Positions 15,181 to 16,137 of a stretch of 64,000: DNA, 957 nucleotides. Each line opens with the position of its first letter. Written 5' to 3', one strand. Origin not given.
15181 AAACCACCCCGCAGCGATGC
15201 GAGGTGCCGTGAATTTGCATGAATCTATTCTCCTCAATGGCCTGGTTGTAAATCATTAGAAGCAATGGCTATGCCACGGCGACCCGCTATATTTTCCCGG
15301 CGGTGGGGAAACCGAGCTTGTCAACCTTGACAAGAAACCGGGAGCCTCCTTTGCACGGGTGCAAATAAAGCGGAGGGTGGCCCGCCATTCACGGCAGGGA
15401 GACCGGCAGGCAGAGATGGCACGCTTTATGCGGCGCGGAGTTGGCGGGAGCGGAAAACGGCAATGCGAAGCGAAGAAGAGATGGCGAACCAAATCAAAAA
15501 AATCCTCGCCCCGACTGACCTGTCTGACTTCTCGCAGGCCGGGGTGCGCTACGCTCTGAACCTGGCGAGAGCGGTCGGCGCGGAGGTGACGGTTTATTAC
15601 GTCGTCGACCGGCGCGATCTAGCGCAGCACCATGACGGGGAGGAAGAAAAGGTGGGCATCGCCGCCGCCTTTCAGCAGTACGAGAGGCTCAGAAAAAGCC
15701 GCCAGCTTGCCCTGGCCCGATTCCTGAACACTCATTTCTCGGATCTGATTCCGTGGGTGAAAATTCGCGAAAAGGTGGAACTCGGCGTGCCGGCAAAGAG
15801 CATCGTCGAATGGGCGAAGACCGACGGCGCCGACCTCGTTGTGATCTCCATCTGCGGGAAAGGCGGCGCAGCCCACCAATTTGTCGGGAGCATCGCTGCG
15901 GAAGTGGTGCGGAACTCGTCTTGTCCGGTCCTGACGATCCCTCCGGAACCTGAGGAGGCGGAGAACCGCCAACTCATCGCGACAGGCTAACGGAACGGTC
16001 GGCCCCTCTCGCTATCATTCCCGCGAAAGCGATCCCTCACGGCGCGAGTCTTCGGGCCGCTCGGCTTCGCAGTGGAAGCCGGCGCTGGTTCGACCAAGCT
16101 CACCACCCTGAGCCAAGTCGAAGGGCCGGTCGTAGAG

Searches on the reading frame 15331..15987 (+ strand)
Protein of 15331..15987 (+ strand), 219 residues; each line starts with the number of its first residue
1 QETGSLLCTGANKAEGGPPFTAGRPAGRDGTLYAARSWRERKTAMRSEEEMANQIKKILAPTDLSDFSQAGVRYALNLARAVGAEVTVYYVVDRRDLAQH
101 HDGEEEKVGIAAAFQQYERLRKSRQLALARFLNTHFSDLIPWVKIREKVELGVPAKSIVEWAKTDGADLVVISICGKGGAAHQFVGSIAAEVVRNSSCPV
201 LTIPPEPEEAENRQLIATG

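Call 61: search_protein_families(library=pfam, proteins=[window:15331-15987:+], max_evalue=0.00001)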
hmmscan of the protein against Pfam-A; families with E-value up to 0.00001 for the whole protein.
window:15331-15987:+ (219 aa): 1 family
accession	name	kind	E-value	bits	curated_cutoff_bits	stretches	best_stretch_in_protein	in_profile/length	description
PF00582.32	Usp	-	5.4e-25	89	24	1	55-204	2-141/141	Universal stress protein family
